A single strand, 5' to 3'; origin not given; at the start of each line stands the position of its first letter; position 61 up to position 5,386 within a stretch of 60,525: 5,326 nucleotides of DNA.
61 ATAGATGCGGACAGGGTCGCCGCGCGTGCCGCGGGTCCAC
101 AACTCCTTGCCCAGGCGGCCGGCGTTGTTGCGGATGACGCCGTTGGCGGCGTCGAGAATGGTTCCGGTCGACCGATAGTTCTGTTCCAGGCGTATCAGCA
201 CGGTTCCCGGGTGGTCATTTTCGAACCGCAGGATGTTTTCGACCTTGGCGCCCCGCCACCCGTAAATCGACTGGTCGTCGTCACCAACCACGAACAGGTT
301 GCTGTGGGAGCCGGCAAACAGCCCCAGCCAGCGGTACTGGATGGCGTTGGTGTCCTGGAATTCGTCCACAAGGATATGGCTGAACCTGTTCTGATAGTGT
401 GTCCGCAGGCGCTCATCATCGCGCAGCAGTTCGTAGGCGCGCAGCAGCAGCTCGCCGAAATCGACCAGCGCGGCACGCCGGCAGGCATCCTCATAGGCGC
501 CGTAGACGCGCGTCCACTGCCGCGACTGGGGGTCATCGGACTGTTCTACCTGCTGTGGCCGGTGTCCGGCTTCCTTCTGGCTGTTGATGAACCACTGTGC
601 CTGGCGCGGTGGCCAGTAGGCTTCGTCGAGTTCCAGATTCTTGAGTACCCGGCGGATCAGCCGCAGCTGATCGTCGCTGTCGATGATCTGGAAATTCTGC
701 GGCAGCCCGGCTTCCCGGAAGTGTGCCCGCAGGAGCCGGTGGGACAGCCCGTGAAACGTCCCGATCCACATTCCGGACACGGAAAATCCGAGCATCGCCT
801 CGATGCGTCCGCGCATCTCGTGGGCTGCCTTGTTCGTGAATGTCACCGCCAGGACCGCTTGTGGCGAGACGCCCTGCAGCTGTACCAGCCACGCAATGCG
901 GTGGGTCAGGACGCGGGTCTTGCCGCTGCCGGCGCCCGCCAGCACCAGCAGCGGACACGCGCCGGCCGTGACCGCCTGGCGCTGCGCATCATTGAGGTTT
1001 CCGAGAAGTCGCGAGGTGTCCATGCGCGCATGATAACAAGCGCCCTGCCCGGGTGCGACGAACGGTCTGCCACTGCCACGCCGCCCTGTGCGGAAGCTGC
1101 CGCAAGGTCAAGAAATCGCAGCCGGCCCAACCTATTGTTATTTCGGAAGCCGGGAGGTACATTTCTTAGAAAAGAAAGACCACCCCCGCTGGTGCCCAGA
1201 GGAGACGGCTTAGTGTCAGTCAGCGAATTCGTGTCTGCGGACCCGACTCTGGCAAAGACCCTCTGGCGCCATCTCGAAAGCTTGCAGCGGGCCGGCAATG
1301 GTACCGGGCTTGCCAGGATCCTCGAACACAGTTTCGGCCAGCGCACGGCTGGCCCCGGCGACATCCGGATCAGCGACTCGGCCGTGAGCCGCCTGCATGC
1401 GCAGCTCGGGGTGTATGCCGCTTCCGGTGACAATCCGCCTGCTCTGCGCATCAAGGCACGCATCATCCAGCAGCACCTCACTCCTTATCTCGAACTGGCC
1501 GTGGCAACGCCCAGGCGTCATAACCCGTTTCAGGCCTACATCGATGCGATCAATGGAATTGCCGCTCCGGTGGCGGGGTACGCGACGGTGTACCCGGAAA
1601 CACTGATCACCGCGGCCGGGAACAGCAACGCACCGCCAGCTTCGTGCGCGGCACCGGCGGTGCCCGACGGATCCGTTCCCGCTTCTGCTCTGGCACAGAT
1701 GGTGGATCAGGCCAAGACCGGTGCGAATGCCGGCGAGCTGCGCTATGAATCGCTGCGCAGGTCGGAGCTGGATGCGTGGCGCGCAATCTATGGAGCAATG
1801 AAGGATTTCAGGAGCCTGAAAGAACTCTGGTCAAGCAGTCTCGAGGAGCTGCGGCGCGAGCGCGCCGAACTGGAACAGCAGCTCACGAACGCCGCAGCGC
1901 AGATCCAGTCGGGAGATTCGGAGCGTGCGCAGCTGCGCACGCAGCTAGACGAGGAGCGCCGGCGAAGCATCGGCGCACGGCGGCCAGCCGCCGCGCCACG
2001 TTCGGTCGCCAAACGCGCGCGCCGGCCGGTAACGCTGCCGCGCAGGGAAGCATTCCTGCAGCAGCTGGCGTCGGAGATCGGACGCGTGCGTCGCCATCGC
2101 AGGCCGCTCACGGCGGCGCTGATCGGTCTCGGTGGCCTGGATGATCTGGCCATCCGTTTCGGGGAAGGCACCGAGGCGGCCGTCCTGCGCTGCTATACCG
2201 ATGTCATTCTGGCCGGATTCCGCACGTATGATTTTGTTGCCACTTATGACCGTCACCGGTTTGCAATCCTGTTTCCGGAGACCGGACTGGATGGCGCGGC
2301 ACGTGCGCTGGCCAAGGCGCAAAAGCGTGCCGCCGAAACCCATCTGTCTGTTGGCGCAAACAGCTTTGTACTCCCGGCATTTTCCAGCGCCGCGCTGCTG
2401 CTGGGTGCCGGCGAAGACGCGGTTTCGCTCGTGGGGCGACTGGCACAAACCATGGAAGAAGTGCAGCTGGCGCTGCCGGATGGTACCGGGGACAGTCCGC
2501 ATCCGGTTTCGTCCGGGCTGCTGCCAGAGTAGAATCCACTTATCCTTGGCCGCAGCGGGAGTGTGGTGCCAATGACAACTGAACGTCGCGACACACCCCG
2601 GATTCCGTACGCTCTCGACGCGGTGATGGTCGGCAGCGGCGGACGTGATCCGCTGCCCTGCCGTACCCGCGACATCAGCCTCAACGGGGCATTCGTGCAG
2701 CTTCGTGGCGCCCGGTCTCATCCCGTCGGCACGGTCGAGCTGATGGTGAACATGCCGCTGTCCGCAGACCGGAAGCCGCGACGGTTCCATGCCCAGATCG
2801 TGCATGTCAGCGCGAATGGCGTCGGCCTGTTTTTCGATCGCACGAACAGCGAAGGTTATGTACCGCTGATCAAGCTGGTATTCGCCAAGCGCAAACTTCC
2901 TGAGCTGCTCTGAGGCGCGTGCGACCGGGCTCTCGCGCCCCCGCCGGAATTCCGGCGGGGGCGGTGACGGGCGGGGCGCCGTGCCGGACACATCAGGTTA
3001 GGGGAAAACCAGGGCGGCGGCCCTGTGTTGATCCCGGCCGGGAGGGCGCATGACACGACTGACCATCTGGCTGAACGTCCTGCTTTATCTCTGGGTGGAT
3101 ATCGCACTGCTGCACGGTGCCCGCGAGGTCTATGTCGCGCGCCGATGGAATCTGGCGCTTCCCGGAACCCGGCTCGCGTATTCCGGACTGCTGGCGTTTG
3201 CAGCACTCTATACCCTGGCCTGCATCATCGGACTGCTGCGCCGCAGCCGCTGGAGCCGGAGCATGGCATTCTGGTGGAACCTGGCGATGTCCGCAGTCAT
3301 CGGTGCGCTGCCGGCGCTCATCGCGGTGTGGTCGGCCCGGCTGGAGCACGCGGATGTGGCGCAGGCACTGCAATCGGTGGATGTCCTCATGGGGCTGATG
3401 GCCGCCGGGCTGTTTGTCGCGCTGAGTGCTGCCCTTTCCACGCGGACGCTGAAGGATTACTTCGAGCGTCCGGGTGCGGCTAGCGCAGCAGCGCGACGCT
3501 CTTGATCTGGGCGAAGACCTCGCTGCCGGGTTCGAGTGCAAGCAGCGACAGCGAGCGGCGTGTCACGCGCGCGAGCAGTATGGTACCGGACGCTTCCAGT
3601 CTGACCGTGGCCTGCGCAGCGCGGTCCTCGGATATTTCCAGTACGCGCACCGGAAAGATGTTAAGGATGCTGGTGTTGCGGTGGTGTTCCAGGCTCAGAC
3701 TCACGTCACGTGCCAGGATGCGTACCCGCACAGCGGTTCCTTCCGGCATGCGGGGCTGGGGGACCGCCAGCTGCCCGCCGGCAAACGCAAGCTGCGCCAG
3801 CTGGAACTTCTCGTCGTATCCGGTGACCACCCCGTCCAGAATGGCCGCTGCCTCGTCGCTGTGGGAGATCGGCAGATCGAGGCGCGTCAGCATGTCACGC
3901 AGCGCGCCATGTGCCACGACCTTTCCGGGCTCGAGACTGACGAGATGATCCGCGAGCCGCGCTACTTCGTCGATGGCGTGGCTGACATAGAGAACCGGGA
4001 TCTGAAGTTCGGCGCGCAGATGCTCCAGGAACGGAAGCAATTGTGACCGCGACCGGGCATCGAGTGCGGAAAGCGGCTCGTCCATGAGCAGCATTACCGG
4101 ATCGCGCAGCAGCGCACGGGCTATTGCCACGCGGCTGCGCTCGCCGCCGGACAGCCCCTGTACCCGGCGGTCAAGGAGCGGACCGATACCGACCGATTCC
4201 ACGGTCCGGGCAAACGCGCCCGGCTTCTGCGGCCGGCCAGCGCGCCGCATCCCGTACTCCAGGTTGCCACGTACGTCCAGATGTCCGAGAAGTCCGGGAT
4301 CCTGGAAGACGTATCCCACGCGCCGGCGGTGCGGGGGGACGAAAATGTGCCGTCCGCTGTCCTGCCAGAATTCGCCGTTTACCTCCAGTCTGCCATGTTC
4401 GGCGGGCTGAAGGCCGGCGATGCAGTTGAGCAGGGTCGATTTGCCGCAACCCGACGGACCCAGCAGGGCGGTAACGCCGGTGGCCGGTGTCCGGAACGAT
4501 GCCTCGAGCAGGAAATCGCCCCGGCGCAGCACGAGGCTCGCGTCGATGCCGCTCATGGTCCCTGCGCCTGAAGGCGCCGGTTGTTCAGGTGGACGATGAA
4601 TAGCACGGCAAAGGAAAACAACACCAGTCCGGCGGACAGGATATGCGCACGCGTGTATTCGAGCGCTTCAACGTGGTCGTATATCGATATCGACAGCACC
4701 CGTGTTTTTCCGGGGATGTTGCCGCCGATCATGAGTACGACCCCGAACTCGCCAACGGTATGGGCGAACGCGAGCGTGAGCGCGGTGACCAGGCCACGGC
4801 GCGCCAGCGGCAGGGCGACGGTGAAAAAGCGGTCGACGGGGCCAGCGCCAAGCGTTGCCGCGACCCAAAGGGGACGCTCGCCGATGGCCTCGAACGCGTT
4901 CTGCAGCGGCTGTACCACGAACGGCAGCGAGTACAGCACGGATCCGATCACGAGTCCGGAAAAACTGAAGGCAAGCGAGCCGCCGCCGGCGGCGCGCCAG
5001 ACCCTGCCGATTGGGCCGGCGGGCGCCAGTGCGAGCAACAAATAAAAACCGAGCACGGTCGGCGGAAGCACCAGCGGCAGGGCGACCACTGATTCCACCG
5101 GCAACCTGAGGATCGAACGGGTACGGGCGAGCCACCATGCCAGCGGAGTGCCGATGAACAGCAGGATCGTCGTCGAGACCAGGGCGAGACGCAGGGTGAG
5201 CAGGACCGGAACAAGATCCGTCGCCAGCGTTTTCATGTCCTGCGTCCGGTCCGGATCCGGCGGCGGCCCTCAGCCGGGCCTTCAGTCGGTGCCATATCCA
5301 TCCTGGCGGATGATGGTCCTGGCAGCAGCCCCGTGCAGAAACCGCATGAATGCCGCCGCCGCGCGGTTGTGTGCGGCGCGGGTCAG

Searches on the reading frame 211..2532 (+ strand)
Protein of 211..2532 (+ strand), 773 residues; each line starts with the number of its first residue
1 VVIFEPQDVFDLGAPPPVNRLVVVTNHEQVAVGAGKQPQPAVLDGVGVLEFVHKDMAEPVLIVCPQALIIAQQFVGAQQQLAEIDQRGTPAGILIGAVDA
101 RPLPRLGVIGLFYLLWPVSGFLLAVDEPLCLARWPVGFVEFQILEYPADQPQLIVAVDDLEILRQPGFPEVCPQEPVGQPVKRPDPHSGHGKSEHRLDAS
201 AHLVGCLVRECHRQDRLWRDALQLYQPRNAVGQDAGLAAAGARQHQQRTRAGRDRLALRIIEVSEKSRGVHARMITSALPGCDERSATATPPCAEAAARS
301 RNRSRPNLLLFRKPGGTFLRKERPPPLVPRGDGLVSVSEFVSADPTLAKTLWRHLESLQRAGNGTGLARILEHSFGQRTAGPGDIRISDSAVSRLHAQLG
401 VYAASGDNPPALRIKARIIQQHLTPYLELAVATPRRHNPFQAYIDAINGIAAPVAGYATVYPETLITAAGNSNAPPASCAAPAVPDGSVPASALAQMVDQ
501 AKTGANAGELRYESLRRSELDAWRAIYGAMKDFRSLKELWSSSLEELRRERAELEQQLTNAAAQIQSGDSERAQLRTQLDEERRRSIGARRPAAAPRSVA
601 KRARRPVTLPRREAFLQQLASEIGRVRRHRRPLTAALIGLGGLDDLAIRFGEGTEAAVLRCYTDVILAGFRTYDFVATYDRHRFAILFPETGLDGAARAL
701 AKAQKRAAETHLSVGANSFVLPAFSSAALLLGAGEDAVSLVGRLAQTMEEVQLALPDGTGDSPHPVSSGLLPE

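Call 11: search_protein_families(library=pfam, proteins=[window:211-2532:+], max_evalue=0.001)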
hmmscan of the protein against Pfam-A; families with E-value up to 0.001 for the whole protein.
window:211-2532:+ (773 aa): 1 family
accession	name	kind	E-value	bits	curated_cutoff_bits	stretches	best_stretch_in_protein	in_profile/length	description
PF00990.26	GGDEF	-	9.9e-08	32.4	23.8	1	609-714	9-114/161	Diguanylate cyclase, GGDEF domain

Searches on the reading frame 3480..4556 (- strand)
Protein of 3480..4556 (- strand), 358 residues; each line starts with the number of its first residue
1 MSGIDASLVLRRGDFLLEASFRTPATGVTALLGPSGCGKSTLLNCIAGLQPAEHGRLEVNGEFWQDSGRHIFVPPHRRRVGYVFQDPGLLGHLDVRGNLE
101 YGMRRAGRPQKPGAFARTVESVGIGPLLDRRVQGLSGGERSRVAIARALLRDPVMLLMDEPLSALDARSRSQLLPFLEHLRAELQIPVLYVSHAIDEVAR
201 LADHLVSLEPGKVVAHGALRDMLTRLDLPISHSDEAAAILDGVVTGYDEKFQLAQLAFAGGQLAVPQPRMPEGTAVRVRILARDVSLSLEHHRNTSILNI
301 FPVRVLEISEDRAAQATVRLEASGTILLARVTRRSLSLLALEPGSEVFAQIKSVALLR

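Call 11: search_protein_families(library=pfam, proteins=[window:3480-4556:-], max_evalue=0.001)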
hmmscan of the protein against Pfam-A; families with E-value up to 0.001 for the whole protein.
window:3480-4556:- (358 aa): 7 families
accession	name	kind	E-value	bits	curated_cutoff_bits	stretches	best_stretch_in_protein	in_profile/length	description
PF00005.33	ABC_tran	-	1.5e-30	107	25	1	19-162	4-136/137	ABC transporter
PF03459.23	TOBE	-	1.1e-14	54.8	22.3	1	295-356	1-62/64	TOBE domain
PF02463.25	SMC_N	-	4.4e-06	26.7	40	0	135-194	137-200/220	RecF/RecN/SMC N terminal domain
PF13304.12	AAA_21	-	1.5e-05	25.7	27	0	28-55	1-31/304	AAA domain, putative AbiEii toxin, Type IV TA system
PF13555.12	AAA_29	-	0.00053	20.1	27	1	21-48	17-44/61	P-loop containing region of AAA domain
PF03193.22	RsgA_GTPase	-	0.00073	19.8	30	0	27-52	107-132/174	RsgA GTPase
PF13476.12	AAA_23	-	0.00081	20.5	27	0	25-47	18-40/201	AAA domain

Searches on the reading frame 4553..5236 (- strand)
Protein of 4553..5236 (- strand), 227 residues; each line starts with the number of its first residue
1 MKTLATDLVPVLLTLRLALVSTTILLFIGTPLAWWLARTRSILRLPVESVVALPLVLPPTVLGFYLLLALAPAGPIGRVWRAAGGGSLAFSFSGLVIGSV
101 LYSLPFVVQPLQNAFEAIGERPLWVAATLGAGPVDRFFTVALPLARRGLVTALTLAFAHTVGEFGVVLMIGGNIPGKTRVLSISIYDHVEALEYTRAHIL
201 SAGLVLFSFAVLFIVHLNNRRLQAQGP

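Call 11: search_protein_families(library=pfam, proteins=[window:4553-5236:-], max_evalue=0.001)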
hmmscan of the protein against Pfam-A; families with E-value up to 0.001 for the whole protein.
window:4553-5236:- (227 aa): 1 family
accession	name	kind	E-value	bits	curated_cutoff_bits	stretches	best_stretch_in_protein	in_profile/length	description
PF00528.27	BPD_transp_1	-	4.2e-15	56.4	26.4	1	29-222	1-182/184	Binding-protein-dependent transport system inner membrane component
